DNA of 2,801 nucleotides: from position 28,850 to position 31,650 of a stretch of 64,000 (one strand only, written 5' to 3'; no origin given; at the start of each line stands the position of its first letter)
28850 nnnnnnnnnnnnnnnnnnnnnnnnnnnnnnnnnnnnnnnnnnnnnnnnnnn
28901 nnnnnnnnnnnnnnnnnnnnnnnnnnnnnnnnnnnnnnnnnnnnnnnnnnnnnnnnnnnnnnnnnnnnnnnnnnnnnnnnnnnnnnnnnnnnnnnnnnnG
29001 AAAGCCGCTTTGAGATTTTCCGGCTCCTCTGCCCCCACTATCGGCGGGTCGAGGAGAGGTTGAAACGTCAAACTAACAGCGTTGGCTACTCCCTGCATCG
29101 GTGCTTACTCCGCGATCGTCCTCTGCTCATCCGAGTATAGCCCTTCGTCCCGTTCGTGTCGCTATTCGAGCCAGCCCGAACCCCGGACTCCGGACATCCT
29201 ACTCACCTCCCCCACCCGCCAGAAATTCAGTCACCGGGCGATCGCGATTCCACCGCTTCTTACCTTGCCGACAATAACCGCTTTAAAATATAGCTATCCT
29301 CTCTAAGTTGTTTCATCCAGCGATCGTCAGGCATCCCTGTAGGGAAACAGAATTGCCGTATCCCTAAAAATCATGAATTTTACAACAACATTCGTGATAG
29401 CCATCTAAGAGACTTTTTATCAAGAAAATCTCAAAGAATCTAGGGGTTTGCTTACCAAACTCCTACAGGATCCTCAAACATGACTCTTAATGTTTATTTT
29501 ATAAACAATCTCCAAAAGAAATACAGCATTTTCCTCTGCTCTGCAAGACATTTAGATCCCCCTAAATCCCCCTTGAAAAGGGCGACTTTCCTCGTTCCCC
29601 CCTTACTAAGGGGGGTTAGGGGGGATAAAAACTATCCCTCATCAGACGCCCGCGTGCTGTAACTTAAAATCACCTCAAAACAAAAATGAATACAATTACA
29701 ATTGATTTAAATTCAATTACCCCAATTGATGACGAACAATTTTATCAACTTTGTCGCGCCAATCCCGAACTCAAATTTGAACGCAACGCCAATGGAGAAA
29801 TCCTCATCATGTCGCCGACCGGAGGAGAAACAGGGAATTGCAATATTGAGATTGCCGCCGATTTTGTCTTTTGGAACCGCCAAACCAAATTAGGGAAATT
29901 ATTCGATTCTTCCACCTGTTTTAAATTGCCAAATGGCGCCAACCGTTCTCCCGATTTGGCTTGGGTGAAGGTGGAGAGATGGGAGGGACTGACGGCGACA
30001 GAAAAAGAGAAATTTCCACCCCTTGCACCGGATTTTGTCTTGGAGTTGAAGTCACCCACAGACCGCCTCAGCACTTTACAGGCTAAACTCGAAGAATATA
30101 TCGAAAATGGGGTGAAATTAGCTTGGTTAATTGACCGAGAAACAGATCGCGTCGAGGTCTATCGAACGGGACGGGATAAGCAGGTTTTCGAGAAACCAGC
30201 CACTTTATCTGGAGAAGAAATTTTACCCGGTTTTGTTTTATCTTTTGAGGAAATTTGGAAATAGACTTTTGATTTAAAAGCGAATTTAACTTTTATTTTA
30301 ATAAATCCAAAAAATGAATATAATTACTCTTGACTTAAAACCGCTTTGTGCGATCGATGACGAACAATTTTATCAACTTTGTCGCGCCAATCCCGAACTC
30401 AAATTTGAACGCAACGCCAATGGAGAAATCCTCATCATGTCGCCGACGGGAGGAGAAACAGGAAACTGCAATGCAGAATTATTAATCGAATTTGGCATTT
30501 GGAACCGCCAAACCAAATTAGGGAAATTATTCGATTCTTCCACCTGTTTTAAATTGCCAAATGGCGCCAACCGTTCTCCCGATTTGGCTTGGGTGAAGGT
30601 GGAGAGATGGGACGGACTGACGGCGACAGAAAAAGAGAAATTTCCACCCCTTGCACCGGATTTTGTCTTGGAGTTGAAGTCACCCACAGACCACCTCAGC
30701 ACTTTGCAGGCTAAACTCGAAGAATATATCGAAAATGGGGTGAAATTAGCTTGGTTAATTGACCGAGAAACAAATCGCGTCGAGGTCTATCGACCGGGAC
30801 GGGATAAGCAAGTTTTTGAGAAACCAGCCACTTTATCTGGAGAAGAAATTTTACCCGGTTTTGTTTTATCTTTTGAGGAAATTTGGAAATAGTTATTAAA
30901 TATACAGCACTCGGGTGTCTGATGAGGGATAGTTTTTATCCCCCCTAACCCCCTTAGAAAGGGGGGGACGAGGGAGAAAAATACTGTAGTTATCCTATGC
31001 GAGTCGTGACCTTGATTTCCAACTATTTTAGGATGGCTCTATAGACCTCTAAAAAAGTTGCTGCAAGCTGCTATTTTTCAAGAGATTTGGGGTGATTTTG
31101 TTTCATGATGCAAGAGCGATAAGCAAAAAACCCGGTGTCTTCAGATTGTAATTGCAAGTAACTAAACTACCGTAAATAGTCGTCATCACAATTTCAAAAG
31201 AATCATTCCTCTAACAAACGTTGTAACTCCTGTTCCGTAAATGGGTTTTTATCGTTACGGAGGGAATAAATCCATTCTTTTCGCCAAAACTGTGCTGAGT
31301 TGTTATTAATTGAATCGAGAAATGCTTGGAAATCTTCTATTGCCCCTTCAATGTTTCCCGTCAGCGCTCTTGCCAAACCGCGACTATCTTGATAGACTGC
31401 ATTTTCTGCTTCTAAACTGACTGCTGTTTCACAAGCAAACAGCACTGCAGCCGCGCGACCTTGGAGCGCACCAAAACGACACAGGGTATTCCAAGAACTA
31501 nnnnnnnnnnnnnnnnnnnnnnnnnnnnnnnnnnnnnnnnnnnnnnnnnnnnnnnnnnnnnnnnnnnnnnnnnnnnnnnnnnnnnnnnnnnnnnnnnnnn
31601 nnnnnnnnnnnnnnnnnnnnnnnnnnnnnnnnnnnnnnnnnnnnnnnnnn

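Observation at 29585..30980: Two near-identical Uma2 (DUF820) endonuclease genes enclosed by ~75-bp inverted repeats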

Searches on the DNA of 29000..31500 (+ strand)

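Call 22: search_rna_families(source=window, start=29000, end=31500, threshold=evalue, max_evalue=1)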
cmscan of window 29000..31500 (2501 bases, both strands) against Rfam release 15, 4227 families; matches with E-value up to 1: 0.
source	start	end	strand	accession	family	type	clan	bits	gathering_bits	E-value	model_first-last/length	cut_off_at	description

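Call 24: search_dna_similar(query=window:29540-31030:+, collection=plasmids, mode=distant, max_rows=25)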
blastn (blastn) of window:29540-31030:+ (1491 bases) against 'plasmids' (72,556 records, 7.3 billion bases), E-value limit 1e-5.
Records with a match: 11; places in all: 15; records where one place covers at least 80% of the query: 0.
Best place of each record, by identity: 80-90% 4; 60-80% 7.
By first word of the organism name: Planktothrix 5; Nostoc 2; Pseudanabaena 1; Brasilonema 1; Kovacikia 1; Synechocystis 1.
By predicted mobility (MOB-suite, as given by PLSDB): non-mobilizable 9; conjugative 2.
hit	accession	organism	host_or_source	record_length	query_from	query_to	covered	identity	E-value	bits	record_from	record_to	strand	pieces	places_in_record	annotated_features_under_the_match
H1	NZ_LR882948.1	Planktothrix agardhii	-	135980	176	1329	69%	65.1%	1e-21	211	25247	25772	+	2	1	Uma2 family endonuclease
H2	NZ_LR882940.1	Planktothrix agardhii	-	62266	176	1329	69%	65.0%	1e-21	206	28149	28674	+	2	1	Uma2 family endonuclease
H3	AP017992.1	Planktothrix agardhii NIES-204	-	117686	176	1329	69%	64.8%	4e-20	197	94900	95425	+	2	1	hypothetical protein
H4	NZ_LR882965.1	Planktothrix agardhii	-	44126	176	1329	69%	64.8%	3e-21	203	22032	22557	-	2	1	Uma2 family endonuclease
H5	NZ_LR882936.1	Planktothrix agardhii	-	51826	176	1329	69%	64.2%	3e-16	170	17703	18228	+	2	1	Uma2 family endonuclease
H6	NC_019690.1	Pseudanabaena sp. PCC 7367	-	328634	192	1256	57%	66.5%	4e-26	242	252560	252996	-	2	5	Uma2 family endonuclease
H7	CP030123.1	Brasilonema octagenarum UFV-E1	Eucalyptus grandis,mixed culture,leaves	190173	377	1151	23%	70.3%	1e-8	138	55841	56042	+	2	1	Uma2 family endonuclease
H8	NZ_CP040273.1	Nostoc sp. C052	Blasia pusilla,pure culture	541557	14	87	5%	87.0%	9e-16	93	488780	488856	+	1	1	none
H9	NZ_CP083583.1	Kovacikia minuta CCNUW1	cell culture,fresh water lake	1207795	16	87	5%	84.0%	6e-12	81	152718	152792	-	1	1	record has no annotation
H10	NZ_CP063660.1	Synechocystis sp. PCC 7339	cell culture,Tidal pool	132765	17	87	5%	81.3%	4e-8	69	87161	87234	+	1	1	none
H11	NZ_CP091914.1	Nostoc sp. UHCC 0870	cell culture,Brackish water, ...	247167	6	66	4%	85.7%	3e-9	72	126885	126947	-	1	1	none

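Call 25: get_annotated_region(hit=H8, flank=1500)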
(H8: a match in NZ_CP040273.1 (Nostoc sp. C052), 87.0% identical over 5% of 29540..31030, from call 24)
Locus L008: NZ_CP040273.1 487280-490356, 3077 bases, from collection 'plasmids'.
description: Nostoc sp. C052 plasmid pC052_A, complete sequence
organism: Nostoc sp. C052 (NCBI taxid 2576902)
taxonomy: Bacteria; Cyanobacteriota; Cyanophyceae; Nostocales; Nostocaceae; Nostoc; Nostoc sp. C052
host: -; source: Blasia pusilla,pure culture; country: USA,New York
typing (MOB-suite, as given by PLSDB): conjugative; relaxase MOBV; mating-pair formation MPF_T
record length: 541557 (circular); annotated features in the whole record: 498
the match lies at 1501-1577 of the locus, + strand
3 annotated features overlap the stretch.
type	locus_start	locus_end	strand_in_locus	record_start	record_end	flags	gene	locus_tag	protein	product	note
CDS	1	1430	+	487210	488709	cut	-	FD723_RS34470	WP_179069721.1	efflux RND transporter periplasmic adaptor subunit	GO:0006810 - transport [Evidence IEA]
CDS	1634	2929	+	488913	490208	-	-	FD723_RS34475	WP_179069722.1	ABC transporter permease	-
CDS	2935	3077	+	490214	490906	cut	-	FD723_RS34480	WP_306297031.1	ABC transporter ATP-binding protein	-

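Call 26: get_annotated_region(hit=H10, flank=1500)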
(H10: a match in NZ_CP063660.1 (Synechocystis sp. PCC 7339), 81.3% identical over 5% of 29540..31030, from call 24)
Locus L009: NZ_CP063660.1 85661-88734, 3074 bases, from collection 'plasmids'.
description: Synechocystis sp. PCC 7339 plasmid pSyn7339_1, complete sequence
organism: Synechocystis sp. PCC 7339 (NCBI taxid 2782213)
taxonomy: Bacteria; Cyanobacteriota; Cyanophyceae; Synechococcales; Merismopediaceae; Synechocystis; Synechocystis sp. PCC 7339
host: -; source: cell culture,Tidal pool; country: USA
typing (MOB-suite, as given by PLSDB): non-mobilizable
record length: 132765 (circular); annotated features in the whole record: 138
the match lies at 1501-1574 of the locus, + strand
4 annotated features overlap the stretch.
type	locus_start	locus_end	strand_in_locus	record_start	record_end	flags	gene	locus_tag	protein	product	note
CDS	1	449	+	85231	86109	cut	-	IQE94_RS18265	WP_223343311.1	ATP-binding protein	-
CDS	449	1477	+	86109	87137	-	-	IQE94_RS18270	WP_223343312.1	metal-dependent hydrolase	-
CDS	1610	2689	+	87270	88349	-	-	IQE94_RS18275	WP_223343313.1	DUF87 domain-containing protein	-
CDS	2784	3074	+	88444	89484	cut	-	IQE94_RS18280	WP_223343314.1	hypothetical protein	-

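Call 85: search_dna_similar(query=L090:9138-9348:+, collection=plasmids, mode=distant, max_rows=30, max_evalue=0.001)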
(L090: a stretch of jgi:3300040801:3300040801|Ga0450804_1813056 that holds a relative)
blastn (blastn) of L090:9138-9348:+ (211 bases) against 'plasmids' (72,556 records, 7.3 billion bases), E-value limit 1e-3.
Records with a match: 18; places in all: 24; records where one place covers at least 80% of the query: 0.
Best place of each record, by identity: 95-99% 2; 90-95% 4; 80-90% 8; 60-80% 4.
By first word of the organism name: Nostoc 3; Synechocystis 2; Pseudanabaena 2; Picosynechococcus 2; Oscillatoria 1; Kovacikia 1; Allocoleopsis 1; Aulosira 1; Planktothrix 1; Anabaena 1; and 3 more.
By predicted mobility (MOB-suite, as given by PLSDB): non-mobilizable 10; mobilizable 6; conjugative 2.
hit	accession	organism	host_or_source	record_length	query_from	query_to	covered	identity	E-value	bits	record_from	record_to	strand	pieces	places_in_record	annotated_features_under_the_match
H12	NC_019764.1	Oscillatoria nigro-viridis PCC 7112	-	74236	29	176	70%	76.7%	4e-9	134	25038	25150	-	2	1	none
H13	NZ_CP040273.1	Nostoc sp. C052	Blasia pusilla,pure culture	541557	29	176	56%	86.4%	2e-14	148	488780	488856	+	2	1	none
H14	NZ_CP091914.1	Nostoc sp. UHCC 0870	cell culture,Brackish water, ...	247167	21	155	57%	84.6%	4e-10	132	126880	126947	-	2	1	none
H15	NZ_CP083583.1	Kovacikia minuta CCNUW1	cell culture,fresh water lake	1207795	31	176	50%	82.0%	2e-6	114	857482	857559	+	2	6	record has no annotation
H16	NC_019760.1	Allocoleopsis franciscana PCC 7113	-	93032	28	140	36%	93.5%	2e-7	119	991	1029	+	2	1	none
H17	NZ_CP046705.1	Nostoc sp. ATCC 53789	-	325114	31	139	32%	95.6%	2e-6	112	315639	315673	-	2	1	none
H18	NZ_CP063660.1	Synechocystis sp. PCC 7339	cell culture,Tidal pool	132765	107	177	34%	80.0%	5e-8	64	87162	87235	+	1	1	none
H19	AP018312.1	Aulosira laxa NIES-50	-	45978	26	94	33%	77.8%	3e-4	53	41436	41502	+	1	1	none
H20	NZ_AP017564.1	Pseudanabaena sp. ABRG5-3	-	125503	108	174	32%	78.6%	3e-5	55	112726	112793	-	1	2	none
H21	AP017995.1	Planktothrix agardhii NIES-204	-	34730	112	174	30%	79.7%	1e-4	55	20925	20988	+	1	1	putative restriction enzyme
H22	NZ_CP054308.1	Synechocystis sp. PCC 7338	cell culture,Tidal pool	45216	116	177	29%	80.3%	8e-6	57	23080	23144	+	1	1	none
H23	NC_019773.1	Anabaena cylindrica PCC 7122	water, most likely pond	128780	107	160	26%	80.7%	3e-4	53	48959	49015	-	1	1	none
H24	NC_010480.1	Picosynechococcus sp. PCC 7002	-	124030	20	64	21%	86.7%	3e-4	52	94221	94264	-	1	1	none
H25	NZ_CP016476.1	Picosynechococcus sp. PCC 7003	cell culture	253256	20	64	21%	86.7%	3e-4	52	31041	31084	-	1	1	none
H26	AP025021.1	Calothrix sp. PCC 7716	-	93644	138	177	19%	92.5%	8e-6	57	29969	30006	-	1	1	none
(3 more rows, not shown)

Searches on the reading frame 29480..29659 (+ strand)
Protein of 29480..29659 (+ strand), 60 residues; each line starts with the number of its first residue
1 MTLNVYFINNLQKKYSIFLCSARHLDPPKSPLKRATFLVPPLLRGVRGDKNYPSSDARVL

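Call 61: find_homologous_proteins(query=window:29480-29659:+, max_evalue=10)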
Query seq(60 aa) (60 aa): 1 proteins with E <= 10 among 1 candidates.
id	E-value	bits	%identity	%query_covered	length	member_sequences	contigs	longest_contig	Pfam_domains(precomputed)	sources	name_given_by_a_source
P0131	6.7e-33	129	100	100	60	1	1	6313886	-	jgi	jgi:hypothetical protein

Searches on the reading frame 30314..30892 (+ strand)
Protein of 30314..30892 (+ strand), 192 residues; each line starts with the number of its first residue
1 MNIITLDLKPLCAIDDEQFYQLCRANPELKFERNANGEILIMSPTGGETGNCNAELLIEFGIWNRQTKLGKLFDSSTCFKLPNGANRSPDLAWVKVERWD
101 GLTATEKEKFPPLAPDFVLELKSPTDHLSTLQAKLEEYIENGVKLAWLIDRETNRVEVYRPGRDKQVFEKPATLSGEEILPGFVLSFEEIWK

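Call 7: search_protein_families(library=pfam, proteins=[window:30314-30892:+])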
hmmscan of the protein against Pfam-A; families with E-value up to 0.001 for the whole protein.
window:30314-30892:+ (192 aa): 1 family
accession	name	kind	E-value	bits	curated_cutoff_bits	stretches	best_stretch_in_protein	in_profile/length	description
PF05685.18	Uma2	-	2.4e-46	157.8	27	1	17-187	2-171/172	Putative restriction endonuclease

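Call 8: search_protein_families(library=ncbifam, proteins=[window:30314-30892:+], max_evalue=0.01)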
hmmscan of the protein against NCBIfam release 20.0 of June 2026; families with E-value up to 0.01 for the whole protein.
window:30314-30892:+ (192 aa): 0 families

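Call 13: find_encoding_contigs(protein=window:30314-30892:+, flank=10000, max_places=10)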
Protein window:30314-30892:+ (192 aa): no gene with exactly this product is on record in the collection.

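Call 63: search_protein_families(library=padloc, proteins=[window:30314-30889:+], max_evalue=0.001)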
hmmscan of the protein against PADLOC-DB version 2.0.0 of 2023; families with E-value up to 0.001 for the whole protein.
window:30314-30889:+ (192 aa): 2 families
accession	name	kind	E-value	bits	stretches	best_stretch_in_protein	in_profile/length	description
PDLC04833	PDC-S03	-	1.5e-08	32.3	1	36-160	44-170/207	-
PDLC04832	PDC-S03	-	9.7e-08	30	1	114-173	105-163/188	-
